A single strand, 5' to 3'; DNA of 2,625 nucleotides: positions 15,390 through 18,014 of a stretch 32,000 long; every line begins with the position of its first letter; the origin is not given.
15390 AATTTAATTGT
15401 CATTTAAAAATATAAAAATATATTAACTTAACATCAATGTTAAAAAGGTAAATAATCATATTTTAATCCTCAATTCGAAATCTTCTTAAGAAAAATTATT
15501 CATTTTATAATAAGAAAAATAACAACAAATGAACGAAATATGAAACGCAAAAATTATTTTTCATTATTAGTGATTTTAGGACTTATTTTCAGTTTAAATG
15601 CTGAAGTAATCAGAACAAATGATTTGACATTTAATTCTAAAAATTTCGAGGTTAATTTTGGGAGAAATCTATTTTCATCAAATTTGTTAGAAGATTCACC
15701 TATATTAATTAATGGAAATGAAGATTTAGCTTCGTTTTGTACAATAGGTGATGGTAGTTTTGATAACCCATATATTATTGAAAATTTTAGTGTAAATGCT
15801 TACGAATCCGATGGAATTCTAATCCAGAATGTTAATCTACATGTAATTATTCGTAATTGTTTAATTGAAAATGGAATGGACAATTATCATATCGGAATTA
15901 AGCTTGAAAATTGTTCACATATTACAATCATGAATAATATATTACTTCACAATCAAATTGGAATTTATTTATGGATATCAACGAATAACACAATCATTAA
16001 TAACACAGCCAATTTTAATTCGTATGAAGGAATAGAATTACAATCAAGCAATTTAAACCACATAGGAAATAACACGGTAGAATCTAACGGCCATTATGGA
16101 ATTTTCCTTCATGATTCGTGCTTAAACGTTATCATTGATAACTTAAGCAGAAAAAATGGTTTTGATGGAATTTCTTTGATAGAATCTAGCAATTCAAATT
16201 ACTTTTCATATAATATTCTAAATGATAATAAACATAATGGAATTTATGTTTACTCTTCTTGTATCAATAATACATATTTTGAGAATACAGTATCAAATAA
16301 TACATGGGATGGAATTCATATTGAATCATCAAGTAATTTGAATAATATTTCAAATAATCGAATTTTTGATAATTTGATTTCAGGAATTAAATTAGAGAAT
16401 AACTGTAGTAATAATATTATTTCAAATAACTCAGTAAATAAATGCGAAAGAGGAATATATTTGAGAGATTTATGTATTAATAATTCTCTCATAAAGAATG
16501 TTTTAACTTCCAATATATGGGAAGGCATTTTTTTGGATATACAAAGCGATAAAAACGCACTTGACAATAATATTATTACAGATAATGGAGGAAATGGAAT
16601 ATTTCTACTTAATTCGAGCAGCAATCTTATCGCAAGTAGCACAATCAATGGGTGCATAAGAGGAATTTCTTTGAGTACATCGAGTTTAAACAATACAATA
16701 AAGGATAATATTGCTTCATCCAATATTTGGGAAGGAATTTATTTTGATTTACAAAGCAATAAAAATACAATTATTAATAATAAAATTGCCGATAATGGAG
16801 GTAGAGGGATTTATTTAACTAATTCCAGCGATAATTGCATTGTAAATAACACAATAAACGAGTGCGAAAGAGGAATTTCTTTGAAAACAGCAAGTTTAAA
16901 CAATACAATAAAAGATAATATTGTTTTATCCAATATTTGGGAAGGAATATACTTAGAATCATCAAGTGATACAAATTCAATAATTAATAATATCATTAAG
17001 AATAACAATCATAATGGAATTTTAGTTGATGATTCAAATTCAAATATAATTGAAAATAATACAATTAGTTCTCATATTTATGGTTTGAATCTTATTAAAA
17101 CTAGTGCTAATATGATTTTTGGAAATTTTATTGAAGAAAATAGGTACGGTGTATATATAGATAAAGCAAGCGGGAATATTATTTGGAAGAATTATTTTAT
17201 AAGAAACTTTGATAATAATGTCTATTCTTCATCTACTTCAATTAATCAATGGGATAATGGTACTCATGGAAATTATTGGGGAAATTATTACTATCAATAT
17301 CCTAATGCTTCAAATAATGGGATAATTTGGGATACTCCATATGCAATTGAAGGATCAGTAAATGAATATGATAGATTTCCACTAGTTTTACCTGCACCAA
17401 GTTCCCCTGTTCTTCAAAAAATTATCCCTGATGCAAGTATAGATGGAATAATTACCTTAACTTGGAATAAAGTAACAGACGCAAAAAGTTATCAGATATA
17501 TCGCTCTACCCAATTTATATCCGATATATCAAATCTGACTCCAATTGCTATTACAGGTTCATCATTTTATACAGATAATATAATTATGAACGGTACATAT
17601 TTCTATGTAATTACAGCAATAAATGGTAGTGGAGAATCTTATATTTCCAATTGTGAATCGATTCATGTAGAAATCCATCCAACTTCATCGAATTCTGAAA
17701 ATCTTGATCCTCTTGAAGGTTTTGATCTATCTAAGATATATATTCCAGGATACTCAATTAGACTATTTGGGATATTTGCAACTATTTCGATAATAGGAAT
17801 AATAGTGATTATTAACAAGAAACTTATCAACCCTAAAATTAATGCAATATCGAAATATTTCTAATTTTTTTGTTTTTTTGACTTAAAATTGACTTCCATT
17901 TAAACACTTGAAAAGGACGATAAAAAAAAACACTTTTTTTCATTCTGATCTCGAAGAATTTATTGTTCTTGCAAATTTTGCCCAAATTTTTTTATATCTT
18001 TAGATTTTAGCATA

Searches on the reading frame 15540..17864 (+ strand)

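Call 60: search_protein_families(library=pfam, proteins=[window:15540-17864:+], max_evalue=0.001)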
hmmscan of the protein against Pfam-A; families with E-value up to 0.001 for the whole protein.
window:15540-17864:+ (774 aa): 2 families
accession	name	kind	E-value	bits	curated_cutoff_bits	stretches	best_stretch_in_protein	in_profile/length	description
PF13229.12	Beta_helix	-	1.3e-70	236.6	25.9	6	119-275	2-158/158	Right handed beta helix region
PF05048.19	NosD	-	1.1e-61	208.4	23.6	4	421-583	38-210/212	Periplasmic copper-binding protein (NosD)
